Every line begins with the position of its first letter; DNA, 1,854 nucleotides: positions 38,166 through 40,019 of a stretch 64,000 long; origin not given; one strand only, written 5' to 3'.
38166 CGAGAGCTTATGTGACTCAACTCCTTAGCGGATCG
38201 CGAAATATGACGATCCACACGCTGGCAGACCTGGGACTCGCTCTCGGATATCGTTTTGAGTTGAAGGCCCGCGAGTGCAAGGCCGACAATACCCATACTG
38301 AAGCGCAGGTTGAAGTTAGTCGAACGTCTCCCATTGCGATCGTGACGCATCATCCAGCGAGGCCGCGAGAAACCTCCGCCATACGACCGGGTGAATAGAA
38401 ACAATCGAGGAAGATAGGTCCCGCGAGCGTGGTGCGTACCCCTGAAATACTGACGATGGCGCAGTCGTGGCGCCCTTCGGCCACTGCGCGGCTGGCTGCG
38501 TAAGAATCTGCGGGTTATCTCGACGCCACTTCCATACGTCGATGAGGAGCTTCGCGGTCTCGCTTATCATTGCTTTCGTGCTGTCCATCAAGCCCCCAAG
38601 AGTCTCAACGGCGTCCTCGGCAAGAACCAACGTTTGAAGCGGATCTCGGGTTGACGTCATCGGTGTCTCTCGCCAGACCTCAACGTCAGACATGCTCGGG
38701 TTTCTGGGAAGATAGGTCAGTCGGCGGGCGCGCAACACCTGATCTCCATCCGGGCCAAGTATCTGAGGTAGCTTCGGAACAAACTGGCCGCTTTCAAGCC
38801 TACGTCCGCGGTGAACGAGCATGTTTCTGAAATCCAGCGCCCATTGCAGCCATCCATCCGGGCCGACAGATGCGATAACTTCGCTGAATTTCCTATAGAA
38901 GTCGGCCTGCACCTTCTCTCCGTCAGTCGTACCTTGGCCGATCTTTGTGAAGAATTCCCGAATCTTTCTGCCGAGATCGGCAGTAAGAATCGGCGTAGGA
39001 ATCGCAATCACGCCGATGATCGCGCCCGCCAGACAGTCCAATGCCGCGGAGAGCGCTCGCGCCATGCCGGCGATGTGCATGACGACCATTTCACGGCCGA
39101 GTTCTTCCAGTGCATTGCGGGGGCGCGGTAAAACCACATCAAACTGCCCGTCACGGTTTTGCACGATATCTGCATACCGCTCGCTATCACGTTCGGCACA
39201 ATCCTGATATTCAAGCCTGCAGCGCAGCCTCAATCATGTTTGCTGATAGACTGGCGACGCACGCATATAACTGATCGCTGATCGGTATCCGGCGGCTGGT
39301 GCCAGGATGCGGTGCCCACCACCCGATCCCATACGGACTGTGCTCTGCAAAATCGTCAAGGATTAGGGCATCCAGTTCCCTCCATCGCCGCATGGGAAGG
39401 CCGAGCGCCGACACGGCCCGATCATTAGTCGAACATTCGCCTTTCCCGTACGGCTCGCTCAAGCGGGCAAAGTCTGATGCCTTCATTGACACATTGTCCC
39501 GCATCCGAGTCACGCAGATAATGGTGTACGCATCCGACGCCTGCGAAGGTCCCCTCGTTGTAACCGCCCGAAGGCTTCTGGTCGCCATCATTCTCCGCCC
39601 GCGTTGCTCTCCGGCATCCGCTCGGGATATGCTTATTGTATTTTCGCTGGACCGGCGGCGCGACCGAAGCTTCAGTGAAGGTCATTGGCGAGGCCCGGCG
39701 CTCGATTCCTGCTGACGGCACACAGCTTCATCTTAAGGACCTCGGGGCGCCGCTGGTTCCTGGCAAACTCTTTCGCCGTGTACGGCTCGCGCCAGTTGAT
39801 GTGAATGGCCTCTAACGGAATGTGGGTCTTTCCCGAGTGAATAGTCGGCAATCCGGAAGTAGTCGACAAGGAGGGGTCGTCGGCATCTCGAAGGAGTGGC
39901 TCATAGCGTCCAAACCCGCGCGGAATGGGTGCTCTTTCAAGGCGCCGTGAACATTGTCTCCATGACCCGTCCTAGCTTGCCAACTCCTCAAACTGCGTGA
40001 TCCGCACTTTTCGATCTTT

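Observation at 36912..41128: ~3.7-kb AT-richer island bracketed by diverged direct repeats of the GMC gene end, carrying two HigBA-like modules around an unknown cassette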

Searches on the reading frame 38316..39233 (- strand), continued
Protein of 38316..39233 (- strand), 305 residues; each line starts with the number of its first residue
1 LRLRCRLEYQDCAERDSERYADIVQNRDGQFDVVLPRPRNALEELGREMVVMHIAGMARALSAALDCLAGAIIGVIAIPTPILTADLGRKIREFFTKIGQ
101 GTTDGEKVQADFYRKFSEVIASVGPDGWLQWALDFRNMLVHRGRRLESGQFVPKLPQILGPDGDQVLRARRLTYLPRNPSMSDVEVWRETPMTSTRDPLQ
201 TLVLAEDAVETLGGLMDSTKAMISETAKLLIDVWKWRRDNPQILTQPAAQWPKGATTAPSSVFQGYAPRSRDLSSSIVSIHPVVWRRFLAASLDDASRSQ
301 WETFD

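Call 56: list_cluster_members(proteins=[P0003, P0121, P0125, P0145, P0170, P0200, P0221, P0244, P0258, P0268])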
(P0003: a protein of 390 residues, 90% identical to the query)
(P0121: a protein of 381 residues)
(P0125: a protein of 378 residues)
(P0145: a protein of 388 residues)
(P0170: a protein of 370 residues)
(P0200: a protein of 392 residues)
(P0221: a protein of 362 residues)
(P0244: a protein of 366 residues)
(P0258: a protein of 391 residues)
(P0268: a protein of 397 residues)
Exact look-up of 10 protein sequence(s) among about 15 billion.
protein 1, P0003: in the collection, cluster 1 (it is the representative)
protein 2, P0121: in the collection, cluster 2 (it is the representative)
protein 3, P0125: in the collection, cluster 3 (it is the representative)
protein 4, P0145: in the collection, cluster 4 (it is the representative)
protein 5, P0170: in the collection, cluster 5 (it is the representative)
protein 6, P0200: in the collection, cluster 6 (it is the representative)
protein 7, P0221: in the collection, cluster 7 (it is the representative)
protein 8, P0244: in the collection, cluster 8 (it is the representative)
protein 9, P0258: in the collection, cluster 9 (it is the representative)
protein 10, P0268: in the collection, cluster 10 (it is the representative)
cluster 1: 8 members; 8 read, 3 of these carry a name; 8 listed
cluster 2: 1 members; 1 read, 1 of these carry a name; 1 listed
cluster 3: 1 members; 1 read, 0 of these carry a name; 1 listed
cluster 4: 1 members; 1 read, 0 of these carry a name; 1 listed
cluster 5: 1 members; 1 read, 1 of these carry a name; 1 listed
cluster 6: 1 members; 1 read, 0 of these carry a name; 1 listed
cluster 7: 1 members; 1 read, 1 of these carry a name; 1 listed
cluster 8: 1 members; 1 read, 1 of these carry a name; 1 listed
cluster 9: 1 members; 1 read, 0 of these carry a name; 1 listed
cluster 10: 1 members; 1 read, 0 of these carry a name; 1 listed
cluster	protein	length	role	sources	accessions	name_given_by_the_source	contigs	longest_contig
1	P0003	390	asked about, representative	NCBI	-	-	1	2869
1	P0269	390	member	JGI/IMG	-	hypothetical protein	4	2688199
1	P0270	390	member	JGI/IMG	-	hypothetical protein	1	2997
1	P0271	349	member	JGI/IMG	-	hypothetical protein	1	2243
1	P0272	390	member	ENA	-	-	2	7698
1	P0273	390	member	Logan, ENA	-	-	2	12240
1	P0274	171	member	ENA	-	-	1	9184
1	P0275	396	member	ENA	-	-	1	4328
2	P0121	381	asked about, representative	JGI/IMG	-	hypothetical protein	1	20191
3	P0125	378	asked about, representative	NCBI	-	-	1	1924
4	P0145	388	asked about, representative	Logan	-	-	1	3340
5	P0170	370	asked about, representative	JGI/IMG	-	hypothetical protein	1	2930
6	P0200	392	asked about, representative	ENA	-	-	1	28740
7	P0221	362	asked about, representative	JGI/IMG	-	hypothetical protein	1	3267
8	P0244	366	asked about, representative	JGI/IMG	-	hypothetical protein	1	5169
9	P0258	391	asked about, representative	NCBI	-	-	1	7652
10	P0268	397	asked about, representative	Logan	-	-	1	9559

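Call 57: find_encoding_contigs(protein=P0269, flank=8000, max_places=3)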
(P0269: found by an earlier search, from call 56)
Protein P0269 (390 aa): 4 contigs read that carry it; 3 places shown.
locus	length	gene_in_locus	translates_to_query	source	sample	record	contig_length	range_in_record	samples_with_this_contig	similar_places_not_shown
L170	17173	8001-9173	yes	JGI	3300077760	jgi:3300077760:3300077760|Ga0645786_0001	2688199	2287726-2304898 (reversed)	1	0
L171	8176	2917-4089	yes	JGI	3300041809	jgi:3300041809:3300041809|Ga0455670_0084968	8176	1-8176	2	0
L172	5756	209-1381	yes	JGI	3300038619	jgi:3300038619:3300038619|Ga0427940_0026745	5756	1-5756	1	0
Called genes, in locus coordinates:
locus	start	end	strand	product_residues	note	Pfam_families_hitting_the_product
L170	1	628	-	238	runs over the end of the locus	PF00440:TetR_N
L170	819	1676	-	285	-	PF14559:TPR_19 (faint)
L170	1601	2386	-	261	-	PF00069:Pkinase, PF07714:PK_Tyr_Ser-Thr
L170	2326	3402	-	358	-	PF13229:Beta_helix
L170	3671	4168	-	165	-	PF13672:PP2C_2 (weak)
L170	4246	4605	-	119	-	PF00498:FHA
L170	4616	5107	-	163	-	-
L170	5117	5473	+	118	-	PF12441:CopG_antitoxin (weak), PF01402:RHH_1 (weak)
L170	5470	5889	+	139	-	PF01850:PIN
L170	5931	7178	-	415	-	-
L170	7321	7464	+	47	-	-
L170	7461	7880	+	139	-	PF01850:PIN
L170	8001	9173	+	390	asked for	-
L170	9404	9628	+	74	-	PF04255:DUF433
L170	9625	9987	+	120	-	PF18480:DUF5615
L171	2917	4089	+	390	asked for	-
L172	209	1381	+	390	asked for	-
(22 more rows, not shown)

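Call 58: find_encoding_contigs(protein=P0091, flank=7000, max_places=2)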
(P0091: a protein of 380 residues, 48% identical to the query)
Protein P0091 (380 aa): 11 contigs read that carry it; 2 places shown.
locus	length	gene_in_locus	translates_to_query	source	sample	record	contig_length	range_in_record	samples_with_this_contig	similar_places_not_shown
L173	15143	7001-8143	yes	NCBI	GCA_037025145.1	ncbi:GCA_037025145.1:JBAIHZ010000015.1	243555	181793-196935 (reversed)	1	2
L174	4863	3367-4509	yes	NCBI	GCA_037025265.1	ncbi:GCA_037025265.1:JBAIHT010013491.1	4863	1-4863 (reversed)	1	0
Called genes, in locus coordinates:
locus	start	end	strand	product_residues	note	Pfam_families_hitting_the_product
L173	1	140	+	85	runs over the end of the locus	-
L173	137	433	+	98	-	-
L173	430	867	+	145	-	-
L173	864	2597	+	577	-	-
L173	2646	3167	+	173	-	-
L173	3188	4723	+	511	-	PF00580:UvrD-helicase, PF13361:UvrD_C (weak), PF13538:UvrD_C_2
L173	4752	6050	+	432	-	PF00589:Phage_integrase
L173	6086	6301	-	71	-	-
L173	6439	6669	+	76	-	-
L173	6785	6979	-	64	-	-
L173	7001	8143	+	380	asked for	-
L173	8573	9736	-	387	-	PF00589:Phage_integrase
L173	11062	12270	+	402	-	-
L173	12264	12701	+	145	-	-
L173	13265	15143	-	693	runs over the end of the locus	PF05170:AsmA, PF05359:DUF748, PF13116:YhdP, PF05170:AsmA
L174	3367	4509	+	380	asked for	-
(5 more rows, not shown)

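Call 60: predict_structure(alignment_id=A5)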
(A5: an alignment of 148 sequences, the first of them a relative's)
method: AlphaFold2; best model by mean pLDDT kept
length: 390 residues; sequences in the alignment: 148
mean_pLDDT: 95.6   pTM: 0.93
mean pLDDT of the five models: 95.6, 95.3, 95.2, 95.1, 84.8
residues with pLDDT >= 90: 355; 70-90: 33; 50-70: 2; < 50: 0
segments of 3 or more residues with pLDDT < 50: none
pLDDT, mean of each block of 10 residues (from residue 1): 98 84 92 96 98 98 98 98 98 98 96 94 97 97 98 99 98 96 98 98 98 98 90 94 95 96 95 84 91 98 98 99 98 97 91 90 91 97 97
secondary structure, 60 per line:
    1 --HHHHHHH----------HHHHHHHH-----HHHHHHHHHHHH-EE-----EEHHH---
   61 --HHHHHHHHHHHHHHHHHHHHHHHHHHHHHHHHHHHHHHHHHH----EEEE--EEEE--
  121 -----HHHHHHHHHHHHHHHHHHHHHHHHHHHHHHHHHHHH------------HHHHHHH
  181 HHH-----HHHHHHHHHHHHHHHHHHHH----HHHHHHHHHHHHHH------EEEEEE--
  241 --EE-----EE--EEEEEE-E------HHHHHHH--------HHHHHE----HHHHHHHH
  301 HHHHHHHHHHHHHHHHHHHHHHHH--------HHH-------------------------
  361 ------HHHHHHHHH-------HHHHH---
elements in order: H3-9 H20-27 H33-44 H63-104 E109-112 E115-118 H126-161 H174-183 H189-208 H213-226 E233-238 E254-259 H268-274 H283-287 H293-324 H367-375 H383-387
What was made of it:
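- AF2 pLDDT is 95.6 (call 60).
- Tried and rejected: A 148-sequence alignment gave pLDDT 95.6 (call 60).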

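Call 63: fold_search(model_id=the predicted structure, library=pdb)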
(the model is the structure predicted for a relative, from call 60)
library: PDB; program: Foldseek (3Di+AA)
matches with E <= 10: 139; with E <= 0.001: 0
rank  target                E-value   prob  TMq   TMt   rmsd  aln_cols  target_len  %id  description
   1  7a27_CCC              1.5e-01  0.20  0.17  0.18  25.5       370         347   11  Structure of soluble SmhA crystal form 2 of the tripartite alpha-pore forming toxin, Smh, from Serratia marcescens. (released 2021-03-31)
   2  7f3w_C                5.6e-01  0.05  0.09  0.08  24.8       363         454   11  Crystal structure of cytochrome P450DA mutant (N190F/V356L/A486E) heme domain (released 2021-07-28)
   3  7x8v_A                6.5e-01  0.25  0.17  0.30  12.6       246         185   11  Cooperative regulation of PBI1 and MAPKs controls WRKY45 transcription factor in rice immunity (released 2022-04-06)
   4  2p7n                  7.8e-01  0.10  0.16  0.18  20.3       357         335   12  Crystal structure of the Pathogenicity island 1 effector protein from Chromobacterium violaceum. Northeast Structural Ge (released 2007-04-03)
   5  7ytb_A                9.4e-01  0.07  0.13  0.17  19.5       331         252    6  Crystal structure of Kin4B8 (released 2023-03-15)
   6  2wiy                  9.9e-01  0.04  0.11  0.11  17.8       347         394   11  Cytochrome P450 XplA heme domain P21212 (released 2009-08-18)
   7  6nwd                  1.0e+00  0.10  0.15  0.22  17.7       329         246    9  X-ray Crystallographic structure of Gloeobacter rhodopsin (released 2019-08-14)
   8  2nrj                  1.2e+00  0.06  0.11  0.12  25.2       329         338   11  Crystal Structure of Hemolysin binding component from Bacillus cereus (released 2006-11-14)
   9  7x8v_E                1.4e+00  0.16  0.18  0.30  12.6       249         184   12  Cooperative regulation of PBI1 and MAPKs controls WRKY45 transcription factor in rice immunity (released 2022-04-06)
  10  6gmf                  1.7e+00  0.03  0.11  0.11  19.0       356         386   13  Structure of Cytochrome P450 CYP109Q5 from Chondromyces apiculatus (released 2019-03-27)
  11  4k1p_D                1.9e+00  0.06  0.14  0.15  24.0       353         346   10  Structure of the NheA component of the Nhe toxin from Bacillus cereus (released 2013-09-18)
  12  8qle                  2.3e+00  0.09  0.20  0.26  16.1       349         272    9  Crystal structure of the light-driven sodium pump ErNaR in the monomeric form at pH 4.6 (released 2024-04-24)
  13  7ytb_B                2.4e+00  0.03  0.12  0.16  19.3       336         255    6  Crystal structure of Kin4B8 (released 2023-03-15)
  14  8sez_A                2.6e+00  0.09  0.18  0.13  13.5       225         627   10  Cryo-EM Structure of RyR1 + Adenine (Local Refinement of TMD) (released 2023-05-24)
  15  3pe0_A                2.6e+00  0.06  0.17  0.23  21.4       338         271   10  Structure of the central region of the plakin domain of plectin (released 2011-02-02)
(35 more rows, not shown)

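Call 67: fold_search(model_id=the predicted structure, library=viral)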
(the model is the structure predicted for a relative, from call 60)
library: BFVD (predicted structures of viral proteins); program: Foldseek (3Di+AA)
matches with E <= 10: 176; with E <= 0.001: 0
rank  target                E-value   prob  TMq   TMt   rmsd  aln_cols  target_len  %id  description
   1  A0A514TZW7            3.8e-02  0.94  0.29  0.38  14.0       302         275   11  (no name in the UniProt tables at hand)
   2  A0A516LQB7            3.7e-01  0.15  0.20  0.08  21.6       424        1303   11  (no name in the UniProt tables at hand)
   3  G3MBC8                6.5e-01  0.08  0.13  0.17  21.2       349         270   10  Gp58 [Bacillus phage G]
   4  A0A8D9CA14            6.9e-01  0.07  0.09  0.13  28.3       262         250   10  Uncharacterized protein [uncultured marine phage]
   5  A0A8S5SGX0            8.7e-01  0.11  0.16  0.06  33.5       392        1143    8  Minor tail protein [Siphoviridae sp. ctBCr48]
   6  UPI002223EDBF         8.7e-01  0.04  0.08  0.10  18.1       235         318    8  (no name look-up for this kind of identifier)
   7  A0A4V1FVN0            1.2e+00  0.07  0.13  0.12  27.7       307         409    9  (no name in the UniProt tables at hand)
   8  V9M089                1.3e+00  0.04  0.13  0.13  26.1       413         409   10  Uncharacterized protein [Vibrio phage VP4B]
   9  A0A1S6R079            1.3e+00  0.20  0.17  0.25  21.7       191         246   12  RNA dependent RNA polymerase P1 (Fragment) [Nectarine stem pitting associated virus]
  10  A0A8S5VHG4            1.3e+00  0.02  0.10  0.08  30.5       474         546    9  Phage protein [Myoviridae sp. ctkfK18]
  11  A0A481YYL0            1.4e+00  0.03  0.09  0.12  23.8       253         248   13  Uncharacterized protein [Mimivirus LCMiAC01]
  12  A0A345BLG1            1.4e+00  0.13  0.12  0.23  14.1       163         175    8  Uncharacterized protein [Erwinia phage Wellington]
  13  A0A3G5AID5            1.4e+00  0.07  0.15  0.17  22.8       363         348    9  Inhibitor of apoptosis-promoting Bax1 protein [Sylvanvirus sp.]
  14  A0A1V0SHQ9            1.4e+00  0.05  0.10  0.15  22.4       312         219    9  Uncharacterized protein [Klosneuvirus KNV1]
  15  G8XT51                1.6e+00  0.09  0.14  0.22  14.4       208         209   11  Membrane protein S25 [Saimiriine betaherpesvirus 4]
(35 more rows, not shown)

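Call 70: search_protein_families(library=padloc, alignment_id=A3, max_evalue=0.01)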
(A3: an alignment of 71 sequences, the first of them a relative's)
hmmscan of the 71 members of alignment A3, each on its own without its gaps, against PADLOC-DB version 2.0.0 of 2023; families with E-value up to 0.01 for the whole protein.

A. member 1, P0002 (390 aa): 0 families

B. families by the number of members that match (of 71 scanned): 2 families
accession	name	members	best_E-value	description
PDLC03836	DzbB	1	0.0063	-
PDLC01885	CARF4--CARF_PDDEXK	1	0.0087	-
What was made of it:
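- On Known anti-phage defence systems (PADLOC-DB v2): Among 71 family members only two scattered hits appear, at E of about 0.006-0.009 (call 70).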

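Call 71: search_protein_families(library=ncbifam, alignment_id=A3, max_evalue=0.01)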
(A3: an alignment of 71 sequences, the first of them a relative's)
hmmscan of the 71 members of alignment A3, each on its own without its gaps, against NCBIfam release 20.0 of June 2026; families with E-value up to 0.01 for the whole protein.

A. member 1, P0002 (390 aa): 0 families

B. families by the number of members that match (of 71 scanned): 1 family
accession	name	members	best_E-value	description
NF038307.1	EPS_acetyl_HpsU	1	0.0081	hormogonium polysaccharide biosynthesis acetyltransferase HpsU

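Call 72: find_encoding_contigs(protein=P0200, flank=7000, max_places=2)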
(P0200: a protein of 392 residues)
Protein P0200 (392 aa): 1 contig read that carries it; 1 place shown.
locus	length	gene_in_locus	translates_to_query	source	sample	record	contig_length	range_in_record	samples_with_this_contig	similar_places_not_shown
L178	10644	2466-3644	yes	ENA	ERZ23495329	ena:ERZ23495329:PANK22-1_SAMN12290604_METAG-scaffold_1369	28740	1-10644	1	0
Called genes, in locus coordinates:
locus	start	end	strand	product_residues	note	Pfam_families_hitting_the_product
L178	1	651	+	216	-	?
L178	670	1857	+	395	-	PF00155:Aminotran_1_2, PF01041:DegT_DnrJ_EryC1 (weak)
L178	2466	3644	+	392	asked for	-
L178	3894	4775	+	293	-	-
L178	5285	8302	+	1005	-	PF04465:DUF499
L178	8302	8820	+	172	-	PF24728:DUF7680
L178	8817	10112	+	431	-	PF02463:SMC_N (weak), PF11398:DUF2813 (faint), PF13175:AAA_15, PF13476:AAA_23, PF13304:AAA_21, PF13175:AAA_15 (weak)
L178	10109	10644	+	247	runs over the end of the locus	-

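Call 73: find_encoding_contigs(protein=P0114, flank=7000, max_places=2)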
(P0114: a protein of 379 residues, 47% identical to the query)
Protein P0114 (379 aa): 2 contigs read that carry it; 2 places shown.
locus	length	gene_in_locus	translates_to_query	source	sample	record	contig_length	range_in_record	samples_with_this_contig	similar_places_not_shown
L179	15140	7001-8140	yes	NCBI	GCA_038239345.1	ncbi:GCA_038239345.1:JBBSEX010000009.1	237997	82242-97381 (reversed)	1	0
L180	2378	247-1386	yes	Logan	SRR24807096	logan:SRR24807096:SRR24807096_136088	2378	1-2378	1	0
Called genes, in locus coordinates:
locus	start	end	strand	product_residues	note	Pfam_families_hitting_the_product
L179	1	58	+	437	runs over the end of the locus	PF01743:PolyA_pol, PF12627:PolyA_pol_RNAbd, PF01966:HD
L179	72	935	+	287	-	PF20434:BD-FAE, PF07859:Abhydrolase_3, PF00326:Peptidase_S9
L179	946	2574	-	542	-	PF21088:MS_channel_1st, PF00924:MS_channel_2nd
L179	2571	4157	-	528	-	PF00999:Na_H_Exchanger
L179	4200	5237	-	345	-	PF02322:Cyt_bd_oxida_II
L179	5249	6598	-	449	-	PF01654:Cyt_bd_oxida_I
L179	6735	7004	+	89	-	-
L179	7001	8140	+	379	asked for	-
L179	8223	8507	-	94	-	PF15738:YafQ_toxin, PF05016:ParE_toxin (weak)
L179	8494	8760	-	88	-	PF04221:RelB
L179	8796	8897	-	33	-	-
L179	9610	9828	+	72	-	-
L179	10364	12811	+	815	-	PF00069:Pkinase, PF07714:PK_Tyr_Ser-Thr, PF13432:TPR_16, PF12895:ANAPC3 (weak), PF13371:TPR_9 (weak), PF13432:TPR_16 (weak), PF14559:TPR_19, PF13424:TPR_12, +12 more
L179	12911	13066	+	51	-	-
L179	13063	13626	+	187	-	PF13529:Peptidase_C39_2 (weak)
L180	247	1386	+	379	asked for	-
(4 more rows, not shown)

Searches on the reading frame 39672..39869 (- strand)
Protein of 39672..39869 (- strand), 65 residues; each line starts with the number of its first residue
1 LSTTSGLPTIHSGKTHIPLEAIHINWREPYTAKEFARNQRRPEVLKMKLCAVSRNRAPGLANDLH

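Call 74: search_protein_families(library=pfam, proteins=[window:39672-39869:-], max_evalue=1)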
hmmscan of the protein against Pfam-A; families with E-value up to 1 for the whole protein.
window:39672-39869:- (65 aa): 0 families
